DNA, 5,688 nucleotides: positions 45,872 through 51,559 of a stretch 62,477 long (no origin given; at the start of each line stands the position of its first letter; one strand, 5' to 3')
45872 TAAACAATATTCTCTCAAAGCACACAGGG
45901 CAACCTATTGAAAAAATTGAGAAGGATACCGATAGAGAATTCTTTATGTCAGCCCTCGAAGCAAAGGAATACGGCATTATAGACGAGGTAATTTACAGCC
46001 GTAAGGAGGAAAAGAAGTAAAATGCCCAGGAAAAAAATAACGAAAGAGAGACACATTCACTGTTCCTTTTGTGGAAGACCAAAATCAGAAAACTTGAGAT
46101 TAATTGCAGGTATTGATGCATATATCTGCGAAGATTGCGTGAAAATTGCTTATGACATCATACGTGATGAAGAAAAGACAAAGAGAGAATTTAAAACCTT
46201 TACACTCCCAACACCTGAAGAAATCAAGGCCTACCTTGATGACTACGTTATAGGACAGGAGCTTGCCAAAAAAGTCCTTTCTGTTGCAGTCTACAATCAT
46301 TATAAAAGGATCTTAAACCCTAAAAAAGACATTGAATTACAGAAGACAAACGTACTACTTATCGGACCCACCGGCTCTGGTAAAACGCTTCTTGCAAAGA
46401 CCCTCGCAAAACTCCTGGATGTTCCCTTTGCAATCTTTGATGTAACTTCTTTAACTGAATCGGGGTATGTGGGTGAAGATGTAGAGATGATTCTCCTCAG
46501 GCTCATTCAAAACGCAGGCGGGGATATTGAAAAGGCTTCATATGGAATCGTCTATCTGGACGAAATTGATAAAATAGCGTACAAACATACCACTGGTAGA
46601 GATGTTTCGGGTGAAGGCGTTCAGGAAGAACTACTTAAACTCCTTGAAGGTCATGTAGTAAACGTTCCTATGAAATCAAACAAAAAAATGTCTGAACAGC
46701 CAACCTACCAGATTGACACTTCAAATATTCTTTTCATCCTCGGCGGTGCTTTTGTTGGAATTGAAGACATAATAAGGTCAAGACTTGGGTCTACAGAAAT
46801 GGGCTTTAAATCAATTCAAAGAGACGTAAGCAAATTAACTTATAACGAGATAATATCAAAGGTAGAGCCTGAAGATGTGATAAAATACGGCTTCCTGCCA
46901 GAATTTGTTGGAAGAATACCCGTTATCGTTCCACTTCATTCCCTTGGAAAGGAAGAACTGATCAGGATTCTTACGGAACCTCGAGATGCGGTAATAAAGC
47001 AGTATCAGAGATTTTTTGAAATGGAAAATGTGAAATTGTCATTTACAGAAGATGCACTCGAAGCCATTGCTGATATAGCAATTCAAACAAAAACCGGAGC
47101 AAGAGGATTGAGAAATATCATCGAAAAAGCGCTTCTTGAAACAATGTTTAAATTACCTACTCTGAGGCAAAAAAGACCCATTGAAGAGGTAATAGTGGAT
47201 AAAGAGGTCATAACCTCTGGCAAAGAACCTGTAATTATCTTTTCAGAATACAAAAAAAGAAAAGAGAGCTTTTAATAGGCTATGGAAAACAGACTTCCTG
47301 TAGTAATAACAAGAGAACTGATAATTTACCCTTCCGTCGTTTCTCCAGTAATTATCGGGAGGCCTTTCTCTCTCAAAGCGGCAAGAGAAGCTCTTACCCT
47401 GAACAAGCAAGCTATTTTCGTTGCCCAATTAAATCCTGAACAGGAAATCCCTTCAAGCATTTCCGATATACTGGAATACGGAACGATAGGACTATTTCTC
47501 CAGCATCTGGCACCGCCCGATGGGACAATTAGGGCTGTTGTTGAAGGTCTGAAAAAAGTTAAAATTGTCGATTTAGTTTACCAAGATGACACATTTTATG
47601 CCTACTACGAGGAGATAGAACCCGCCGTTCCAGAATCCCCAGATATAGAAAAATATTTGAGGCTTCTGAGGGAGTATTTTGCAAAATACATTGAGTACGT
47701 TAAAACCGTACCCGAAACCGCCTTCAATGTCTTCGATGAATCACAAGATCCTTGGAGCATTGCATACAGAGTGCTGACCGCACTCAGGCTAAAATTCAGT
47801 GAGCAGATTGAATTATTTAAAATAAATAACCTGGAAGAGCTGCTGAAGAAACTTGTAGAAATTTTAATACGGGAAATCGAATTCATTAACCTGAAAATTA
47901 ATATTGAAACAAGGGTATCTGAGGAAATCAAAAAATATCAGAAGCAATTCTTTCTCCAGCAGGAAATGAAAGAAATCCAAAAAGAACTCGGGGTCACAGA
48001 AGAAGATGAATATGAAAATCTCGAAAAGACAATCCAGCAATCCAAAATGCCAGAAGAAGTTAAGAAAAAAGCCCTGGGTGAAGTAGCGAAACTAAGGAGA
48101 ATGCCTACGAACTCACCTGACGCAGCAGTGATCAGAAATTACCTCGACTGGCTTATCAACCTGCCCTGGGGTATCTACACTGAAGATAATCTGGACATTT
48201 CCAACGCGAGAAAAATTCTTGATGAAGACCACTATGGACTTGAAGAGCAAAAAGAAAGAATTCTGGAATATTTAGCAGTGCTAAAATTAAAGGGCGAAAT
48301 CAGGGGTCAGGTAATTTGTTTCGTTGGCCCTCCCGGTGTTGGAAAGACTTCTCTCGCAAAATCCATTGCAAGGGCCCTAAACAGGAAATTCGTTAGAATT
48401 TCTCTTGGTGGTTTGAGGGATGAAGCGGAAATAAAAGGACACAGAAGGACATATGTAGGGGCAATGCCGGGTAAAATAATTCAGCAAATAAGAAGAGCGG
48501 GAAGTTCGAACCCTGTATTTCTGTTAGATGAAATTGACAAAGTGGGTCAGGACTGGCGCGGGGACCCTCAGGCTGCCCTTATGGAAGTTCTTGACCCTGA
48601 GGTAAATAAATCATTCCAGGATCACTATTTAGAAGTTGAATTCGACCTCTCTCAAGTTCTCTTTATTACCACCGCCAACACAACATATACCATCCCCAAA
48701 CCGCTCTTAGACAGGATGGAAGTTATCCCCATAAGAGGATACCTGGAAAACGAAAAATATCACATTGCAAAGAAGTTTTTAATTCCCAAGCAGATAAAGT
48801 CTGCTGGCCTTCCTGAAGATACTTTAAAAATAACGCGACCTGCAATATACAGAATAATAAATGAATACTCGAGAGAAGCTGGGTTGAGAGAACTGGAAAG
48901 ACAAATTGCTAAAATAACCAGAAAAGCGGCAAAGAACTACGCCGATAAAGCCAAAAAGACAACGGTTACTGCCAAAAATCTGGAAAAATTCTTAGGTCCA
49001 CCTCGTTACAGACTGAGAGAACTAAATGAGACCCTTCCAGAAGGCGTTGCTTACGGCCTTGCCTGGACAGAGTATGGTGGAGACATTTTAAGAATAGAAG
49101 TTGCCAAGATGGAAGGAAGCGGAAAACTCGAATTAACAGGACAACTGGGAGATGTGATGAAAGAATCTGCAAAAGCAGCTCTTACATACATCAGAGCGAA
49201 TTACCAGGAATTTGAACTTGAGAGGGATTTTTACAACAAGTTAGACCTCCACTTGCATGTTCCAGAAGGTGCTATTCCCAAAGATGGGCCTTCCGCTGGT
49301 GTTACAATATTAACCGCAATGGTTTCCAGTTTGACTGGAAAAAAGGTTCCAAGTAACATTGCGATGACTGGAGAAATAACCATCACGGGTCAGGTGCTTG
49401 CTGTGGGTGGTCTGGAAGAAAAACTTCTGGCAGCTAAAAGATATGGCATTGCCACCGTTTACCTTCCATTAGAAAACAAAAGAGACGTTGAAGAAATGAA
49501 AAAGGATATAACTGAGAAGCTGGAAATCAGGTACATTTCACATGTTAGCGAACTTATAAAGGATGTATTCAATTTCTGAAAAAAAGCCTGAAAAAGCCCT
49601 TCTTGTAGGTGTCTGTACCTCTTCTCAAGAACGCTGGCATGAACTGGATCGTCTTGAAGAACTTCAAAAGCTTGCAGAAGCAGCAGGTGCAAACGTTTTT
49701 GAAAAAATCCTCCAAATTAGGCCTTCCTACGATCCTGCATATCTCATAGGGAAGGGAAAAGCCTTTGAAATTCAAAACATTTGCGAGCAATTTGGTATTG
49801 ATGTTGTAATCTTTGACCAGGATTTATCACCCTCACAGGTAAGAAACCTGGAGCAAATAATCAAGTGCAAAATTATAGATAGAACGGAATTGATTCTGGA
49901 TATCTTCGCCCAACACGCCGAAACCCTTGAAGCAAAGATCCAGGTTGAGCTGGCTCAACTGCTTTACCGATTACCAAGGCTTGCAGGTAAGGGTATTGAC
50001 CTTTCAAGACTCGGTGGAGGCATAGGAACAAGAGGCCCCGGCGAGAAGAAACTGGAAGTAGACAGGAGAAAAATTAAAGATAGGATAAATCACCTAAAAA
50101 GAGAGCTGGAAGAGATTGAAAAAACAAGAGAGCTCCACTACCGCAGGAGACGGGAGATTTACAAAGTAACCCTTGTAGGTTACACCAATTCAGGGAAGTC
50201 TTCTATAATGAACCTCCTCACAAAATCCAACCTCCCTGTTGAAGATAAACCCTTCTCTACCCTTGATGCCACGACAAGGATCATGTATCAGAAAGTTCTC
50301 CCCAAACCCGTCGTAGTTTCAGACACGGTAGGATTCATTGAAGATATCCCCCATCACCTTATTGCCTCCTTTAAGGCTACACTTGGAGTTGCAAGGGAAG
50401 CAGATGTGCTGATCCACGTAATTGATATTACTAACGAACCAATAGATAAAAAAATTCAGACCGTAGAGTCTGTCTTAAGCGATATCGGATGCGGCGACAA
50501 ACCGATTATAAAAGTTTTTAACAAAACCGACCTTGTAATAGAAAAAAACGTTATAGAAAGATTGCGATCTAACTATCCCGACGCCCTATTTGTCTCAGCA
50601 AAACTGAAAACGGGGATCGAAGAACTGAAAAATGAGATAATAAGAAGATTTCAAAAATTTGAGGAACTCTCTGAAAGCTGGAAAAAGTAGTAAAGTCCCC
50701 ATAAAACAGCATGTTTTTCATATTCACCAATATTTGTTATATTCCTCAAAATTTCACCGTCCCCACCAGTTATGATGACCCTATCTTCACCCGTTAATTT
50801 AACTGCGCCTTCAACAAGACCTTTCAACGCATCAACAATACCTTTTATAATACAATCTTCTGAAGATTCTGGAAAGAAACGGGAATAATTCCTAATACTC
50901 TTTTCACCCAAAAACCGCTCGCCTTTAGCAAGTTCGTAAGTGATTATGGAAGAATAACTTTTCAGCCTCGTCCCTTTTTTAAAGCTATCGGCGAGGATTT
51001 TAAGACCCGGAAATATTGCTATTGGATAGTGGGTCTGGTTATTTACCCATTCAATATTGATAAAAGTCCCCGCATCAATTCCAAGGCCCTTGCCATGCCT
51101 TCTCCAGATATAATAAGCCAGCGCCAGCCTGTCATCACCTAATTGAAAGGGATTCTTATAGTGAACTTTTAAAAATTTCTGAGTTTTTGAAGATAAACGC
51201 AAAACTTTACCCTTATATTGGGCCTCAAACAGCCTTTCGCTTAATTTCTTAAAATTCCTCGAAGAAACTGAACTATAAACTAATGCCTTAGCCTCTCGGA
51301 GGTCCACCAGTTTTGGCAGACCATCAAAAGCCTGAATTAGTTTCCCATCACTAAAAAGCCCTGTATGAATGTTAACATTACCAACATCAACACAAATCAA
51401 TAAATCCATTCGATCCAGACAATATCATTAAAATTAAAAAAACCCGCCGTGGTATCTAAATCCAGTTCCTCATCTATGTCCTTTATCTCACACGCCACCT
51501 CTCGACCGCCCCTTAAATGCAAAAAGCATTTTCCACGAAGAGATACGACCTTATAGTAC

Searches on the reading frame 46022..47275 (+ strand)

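Call 56: search_protein_families(library=pfam, proteins=[window:46022-47275:+], max_evalue=0.00001)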
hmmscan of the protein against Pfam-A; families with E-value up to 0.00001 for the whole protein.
window:46022-47275:+ (417 aa): 7 families
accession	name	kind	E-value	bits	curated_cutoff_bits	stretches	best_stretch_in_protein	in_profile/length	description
PF07724.20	AAA_2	-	6.8e-29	101.5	27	1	108-302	3-166/166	AAA domain (Cdc48 subfamily)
PF06689.19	zf-C4_ClpX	-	9.2e-16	57.9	27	1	13-48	2-38/39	ClpX C4-type zinc finger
PF00004.35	AAA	-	1.1e-15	58.6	21.2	1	111-214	1-98/131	ATPase family associated with various cellular activities (AAA)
PF10431.15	ClpB_D2-small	-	1.7e-12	47.6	21.9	1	308-390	1-79/81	C-terminal, D2-small domain, of ClpB protein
PF07728.20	AAA_5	-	3.7e-06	27.4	22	0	110-190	1-82/139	AAA domain (dynein-related subfamily)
PF01078.27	Mg_chelatase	-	3.8e-06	26.9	20.3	0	109-132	23-46/207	Magnesium chelatase, subunit ChlI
PF00158.32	Sigma54_activat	-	3.9e-06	27.1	20.2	0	94-130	8-44/168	Sigma-54 interaction domain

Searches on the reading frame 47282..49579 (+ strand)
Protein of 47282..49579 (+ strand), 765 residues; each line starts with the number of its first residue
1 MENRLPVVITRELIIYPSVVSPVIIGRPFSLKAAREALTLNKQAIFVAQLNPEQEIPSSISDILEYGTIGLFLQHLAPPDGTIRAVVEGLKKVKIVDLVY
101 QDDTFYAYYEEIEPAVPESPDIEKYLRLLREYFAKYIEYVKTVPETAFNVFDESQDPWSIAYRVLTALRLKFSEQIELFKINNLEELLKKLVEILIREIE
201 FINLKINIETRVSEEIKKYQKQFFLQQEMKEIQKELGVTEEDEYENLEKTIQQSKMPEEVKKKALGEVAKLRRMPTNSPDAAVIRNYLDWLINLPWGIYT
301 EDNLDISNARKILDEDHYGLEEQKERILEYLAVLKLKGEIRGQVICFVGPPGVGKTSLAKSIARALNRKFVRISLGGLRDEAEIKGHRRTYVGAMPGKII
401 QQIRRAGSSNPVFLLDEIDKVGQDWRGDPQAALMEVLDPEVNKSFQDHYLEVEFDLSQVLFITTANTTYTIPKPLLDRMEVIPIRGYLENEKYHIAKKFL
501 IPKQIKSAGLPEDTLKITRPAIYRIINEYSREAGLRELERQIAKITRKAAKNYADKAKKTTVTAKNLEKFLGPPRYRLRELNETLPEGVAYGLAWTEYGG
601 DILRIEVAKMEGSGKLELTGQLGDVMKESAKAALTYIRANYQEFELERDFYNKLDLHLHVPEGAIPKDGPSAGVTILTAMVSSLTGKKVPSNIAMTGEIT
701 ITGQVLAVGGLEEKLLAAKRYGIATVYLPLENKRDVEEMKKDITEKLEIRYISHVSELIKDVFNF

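Call 56: search_protein_families(library=pfam, proteins=[window:47282-49579:+], max_evalue=0.00001)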
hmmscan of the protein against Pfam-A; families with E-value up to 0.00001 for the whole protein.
window:47282-49579:+ (765 aa): 7 families
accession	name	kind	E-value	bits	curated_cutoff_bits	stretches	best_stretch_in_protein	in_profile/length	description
PF05362.19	Lon_C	-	2.2e-82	276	21.1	1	562-762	2-202/205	Lon protease (S16) C-terminal proteolytic domain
PF02190.22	LON_substr_bdg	-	2.2e-30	106.5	28.7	1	5-196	2-199/200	ATP-dependent protease La (LON) substrate-binding domain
PF00004.35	AAA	-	1.1e-25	91.1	21.2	1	345-482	1-126/131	ATPase family associated with various cellular activities (AAA)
PF22667.2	Lon_lid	-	1.8e-18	66.4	27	1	506-560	1-55/57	Lon protease AAA+ ATPase lid domain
PF07728.20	AAA_5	-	2.5e-10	41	22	1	345-479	2-139/139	AAA domain (dynein-related subfamily)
PF07724.20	AAA_2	-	2.6e-08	34.5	27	1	345-472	6-130/166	AAA domain (Cdc48 subfamily)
PF08298.17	AAA_PrkA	-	1e-07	31.8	25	1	314-369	58-112/358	PrkA AAA domain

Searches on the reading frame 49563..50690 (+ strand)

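Call 56: search_protein_families(library=pfam, proteins=[window:49563-50690:+], max_evalue=0.00001)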
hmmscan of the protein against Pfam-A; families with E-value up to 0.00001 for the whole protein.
window:49563-50690:+ (375 aa): 3 families
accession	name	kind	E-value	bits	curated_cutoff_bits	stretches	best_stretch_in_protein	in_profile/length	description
PF13167.11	GTP-bdg_N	-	1.8e-33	115.4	25.4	1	30-116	3-89/89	GTP-binding GTPase N-terminal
PF16360.10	GTP-bdg_M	-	6.7e-32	110.3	29.5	1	118-196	1-79/79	GTP-binding GTPase Middle Region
PF01926.29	MMR_HSR1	-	5.7e-21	75.2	21.9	1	201-321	1-113/113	50S ribosome-binding GTPase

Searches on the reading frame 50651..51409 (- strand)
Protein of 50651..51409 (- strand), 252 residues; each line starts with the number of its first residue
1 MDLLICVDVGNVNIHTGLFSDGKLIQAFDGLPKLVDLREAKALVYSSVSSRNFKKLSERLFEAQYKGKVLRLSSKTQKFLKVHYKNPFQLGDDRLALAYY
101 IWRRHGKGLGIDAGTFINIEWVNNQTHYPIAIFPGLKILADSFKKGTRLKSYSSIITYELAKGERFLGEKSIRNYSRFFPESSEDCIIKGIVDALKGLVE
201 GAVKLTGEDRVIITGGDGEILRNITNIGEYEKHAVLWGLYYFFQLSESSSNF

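Call 56: search_protein_families(library=pfam, proteins=[window:50651-51409:-], max_evalue=0.00001)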
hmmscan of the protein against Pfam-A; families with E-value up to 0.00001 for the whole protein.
window:50651-51409:- (252 aa): 1 family
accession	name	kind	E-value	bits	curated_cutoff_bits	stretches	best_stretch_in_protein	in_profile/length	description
PF03309.20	Pan_kinase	-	4.6e-19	69.5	24.7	1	4-204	1-204/205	Type III pantothenate kinase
